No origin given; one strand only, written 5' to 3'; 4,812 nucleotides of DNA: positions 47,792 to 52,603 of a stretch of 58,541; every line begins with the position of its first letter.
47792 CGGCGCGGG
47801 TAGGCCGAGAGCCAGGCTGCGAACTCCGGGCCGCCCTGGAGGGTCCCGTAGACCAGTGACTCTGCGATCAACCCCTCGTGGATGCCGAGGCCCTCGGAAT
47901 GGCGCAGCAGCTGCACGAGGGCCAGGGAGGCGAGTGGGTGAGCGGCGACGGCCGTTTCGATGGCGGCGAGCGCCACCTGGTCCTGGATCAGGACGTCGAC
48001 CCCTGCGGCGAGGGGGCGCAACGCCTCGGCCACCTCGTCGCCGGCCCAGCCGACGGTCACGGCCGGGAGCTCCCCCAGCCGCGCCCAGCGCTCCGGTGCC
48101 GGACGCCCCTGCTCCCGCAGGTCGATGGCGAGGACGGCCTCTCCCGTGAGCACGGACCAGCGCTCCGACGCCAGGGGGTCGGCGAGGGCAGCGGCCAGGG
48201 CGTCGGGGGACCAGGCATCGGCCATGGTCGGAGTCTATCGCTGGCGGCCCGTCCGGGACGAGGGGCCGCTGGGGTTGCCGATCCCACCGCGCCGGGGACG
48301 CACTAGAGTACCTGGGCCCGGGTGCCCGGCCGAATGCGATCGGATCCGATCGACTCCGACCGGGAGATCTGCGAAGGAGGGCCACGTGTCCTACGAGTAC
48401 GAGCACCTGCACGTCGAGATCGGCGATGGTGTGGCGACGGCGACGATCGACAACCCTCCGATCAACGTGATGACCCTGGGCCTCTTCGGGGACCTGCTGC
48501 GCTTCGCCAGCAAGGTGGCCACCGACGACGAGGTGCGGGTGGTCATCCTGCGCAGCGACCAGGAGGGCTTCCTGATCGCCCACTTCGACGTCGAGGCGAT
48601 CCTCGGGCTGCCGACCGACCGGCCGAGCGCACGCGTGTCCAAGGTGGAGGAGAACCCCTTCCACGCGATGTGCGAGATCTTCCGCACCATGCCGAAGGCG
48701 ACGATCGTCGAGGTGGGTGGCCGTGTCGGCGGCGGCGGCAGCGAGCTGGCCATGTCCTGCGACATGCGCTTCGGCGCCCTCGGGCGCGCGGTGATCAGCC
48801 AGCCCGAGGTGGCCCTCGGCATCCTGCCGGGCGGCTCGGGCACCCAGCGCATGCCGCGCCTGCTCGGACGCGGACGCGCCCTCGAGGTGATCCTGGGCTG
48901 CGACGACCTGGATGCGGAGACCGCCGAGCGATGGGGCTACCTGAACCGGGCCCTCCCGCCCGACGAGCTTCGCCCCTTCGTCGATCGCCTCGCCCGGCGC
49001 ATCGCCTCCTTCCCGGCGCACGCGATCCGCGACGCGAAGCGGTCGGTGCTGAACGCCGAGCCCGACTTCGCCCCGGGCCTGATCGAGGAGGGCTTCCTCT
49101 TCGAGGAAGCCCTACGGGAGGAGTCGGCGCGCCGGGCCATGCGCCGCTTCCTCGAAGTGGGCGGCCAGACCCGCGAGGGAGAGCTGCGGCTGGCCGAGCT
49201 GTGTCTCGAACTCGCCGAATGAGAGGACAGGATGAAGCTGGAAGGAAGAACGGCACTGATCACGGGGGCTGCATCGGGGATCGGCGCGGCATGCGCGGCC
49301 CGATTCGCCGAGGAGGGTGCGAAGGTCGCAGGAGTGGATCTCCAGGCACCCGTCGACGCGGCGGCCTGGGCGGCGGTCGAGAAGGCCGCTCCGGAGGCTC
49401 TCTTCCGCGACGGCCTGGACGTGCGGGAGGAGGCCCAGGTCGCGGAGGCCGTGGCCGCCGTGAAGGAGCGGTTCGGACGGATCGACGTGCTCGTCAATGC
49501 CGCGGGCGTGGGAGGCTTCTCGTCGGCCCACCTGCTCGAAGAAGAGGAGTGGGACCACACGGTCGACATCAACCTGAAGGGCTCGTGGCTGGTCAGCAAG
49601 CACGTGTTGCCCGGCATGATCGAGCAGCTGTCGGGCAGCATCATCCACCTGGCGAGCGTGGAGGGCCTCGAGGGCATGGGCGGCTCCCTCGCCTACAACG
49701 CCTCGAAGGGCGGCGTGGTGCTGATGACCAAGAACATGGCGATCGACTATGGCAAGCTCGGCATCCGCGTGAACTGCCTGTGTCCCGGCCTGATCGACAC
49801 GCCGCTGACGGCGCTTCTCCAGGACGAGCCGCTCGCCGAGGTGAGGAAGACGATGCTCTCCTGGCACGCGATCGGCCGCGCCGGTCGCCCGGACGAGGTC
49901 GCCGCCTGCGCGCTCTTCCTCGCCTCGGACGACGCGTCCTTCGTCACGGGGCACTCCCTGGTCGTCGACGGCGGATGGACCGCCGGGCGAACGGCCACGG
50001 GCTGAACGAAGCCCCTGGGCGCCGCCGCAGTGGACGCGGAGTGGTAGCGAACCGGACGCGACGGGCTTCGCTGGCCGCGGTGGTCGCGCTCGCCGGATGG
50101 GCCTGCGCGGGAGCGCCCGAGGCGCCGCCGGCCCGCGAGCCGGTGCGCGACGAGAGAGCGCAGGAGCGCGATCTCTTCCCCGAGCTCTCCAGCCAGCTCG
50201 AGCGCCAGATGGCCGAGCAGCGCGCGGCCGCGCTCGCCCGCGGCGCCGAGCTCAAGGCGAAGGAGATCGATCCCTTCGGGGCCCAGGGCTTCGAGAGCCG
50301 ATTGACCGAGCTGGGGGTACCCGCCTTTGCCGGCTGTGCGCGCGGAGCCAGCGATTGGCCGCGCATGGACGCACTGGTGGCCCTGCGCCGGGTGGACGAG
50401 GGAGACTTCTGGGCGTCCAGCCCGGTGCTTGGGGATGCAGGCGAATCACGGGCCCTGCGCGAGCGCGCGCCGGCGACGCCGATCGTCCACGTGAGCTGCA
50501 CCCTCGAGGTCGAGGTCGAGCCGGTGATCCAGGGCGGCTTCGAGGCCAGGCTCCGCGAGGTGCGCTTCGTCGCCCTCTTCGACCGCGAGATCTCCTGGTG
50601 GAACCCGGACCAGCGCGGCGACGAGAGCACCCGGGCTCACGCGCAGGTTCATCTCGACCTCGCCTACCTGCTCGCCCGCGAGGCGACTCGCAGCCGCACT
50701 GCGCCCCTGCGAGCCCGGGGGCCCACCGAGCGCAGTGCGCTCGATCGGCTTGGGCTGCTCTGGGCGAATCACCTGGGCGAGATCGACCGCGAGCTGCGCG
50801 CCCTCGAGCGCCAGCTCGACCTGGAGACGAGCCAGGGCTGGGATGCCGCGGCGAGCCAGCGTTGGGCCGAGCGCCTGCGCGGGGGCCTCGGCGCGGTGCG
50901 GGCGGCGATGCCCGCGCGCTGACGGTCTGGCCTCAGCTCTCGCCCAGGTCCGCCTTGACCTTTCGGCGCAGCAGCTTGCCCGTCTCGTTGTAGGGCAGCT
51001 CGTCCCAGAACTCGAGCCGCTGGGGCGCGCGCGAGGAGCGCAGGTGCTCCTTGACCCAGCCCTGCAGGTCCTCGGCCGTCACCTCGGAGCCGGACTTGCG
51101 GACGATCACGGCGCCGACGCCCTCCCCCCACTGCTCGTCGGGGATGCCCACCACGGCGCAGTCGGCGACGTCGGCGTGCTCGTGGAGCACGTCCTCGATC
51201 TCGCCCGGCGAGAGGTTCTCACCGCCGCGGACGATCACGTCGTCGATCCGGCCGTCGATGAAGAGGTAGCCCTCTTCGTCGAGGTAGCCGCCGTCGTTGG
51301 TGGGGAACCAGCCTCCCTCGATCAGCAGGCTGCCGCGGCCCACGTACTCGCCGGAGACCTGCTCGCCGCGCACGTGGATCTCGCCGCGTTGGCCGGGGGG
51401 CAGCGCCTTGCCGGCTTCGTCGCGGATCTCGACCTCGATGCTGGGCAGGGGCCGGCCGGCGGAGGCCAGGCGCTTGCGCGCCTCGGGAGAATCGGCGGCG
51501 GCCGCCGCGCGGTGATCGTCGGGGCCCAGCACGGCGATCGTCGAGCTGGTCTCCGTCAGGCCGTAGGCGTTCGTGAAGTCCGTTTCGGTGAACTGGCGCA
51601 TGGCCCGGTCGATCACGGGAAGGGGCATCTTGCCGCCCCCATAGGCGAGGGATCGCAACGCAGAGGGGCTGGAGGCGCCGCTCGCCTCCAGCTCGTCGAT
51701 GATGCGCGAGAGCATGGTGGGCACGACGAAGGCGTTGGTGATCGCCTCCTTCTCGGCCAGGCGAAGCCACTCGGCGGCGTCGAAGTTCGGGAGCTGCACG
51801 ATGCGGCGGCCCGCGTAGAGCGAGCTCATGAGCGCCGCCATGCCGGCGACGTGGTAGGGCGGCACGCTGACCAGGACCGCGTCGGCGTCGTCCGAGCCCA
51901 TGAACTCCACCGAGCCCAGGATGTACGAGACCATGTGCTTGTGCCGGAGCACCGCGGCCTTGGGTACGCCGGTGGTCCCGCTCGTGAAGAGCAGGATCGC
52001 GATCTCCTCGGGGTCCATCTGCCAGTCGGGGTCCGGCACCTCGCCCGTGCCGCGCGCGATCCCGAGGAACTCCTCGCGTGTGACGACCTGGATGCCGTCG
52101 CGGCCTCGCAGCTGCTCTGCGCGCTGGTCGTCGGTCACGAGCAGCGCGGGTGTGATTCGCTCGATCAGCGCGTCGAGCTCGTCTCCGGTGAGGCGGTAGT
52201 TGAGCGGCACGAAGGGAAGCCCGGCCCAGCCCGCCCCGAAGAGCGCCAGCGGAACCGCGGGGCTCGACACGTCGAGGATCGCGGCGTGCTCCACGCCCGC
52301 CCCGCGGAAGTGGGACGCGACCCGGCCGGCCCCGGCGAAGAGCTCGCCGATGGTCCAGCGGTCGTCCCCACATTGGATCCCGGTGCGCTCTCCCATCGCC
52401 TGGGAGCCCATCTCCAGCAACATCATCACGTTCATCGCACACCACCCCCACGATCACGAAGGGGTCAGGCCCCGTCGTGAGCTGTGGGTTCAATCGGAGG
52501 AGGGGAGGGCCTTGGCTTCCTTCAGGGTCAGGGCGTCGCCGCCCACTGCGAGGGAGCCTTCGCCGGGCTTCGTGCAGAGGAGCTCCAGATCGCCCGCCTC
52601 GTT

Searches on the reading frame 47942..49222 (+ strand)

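Call 50: search_protein_families(library=pfam, proteins=[window:47942-49222:+], max_evalue=0.001)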
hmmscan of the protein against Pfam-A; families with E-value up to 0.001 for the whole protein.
window:47942-49222:+ (426 aa): 2 families
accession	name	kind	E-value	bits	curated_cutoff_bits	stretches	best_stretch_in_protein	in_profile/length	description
PF00378.25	ECH_1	-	2e-28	99.8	27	1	160-405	2-242/251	Enoyl-CoA hydratase/isomerase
PF16113.10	ECH_2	-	2e-11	44.4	27.2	1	168-355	5-189/335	Enoyl-CoA hydratase/isomerase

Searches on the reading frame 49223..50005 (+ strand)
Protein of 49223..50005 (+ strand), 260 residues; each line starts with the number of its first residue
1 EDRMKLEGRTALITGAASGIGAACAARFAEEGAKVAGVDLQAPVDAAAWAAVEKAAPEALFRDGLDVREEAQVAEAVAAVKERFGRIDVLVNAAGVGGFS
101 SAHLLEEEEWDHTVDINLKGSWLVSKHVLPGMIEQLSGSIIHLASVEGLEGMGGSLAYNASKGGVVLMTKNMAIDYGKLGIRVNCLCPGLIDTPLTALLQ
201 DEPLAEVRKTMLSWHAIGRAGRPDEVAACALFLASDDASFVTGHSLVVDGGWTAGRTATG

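Call 50: search_protein_families(library=pfam, proteins=[window:49223-50005:+], max_evalue=0.001)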
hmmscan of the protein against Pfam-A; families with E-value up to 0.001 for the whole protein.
window:49223-50005:+ (260 aa): 4 families
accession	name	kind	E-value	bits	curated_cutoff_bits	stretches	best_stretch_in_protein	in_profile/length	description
PF13561.12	adh_short_C2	-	4.7e-67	226.4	27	1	15-253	1-236/236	Enoyl-(Acyl carrier protein) reductase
PF00106.31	adh_short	-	2.4e-53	181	26.6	1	10-200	2-191/195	short chain dehydrogenase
PF08659.16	KR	-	8e-10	39.3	22.6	1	10-161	2-152/180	KR domain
PF01370.27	Epimerase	-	5.4e-05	23.2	20.9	1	11-118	1-96/240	NAD dependent epimerase/dehydratase family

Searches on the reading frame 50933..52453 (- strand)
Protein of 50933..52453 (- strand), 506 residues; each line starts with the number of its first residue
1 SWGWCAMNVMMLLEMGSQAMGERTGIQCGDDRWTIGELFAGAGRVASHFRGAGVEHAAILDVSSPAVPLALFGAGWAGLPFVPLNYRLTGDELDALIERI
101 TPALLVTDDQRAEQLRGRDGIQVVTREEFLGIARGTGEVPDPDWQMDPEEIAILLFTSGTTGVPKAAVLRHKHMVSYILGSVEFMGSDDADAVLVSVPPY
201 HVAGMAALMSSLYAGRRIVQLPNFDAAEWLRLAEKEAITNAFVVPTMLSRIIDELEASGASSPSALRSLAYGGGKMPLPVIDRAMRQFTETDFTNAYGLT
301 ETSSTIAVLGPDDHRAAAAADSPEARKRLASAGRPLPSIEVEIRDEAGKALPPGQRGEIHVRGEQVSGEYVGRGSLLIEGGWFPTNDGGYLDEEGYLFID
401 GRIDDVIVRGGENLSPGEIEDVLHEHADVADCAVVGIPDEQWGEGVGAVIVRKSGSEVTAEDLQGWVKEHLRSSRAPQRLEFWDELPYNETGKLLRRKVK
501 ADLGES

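Call 50: search_protein_families(library=pfam, proteins=[window:50933-52453:-], max_evalue=0.001)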
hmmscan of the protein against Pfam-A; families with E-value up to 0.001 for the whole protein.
window:50933-52453:- (506 aa): 2 families
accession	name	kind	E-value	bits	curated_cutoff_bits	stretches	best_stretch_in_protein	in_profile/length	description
PF00501.34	AMP-binding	-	6.8e-63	213.2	29.9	1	22-370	10-383/384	AMP-binding enzyme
PF13193.12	AMP-binding_C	-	3.3e-19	70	24.5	1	418-493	1-76/76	AMP-binding enzyme C-terminal domain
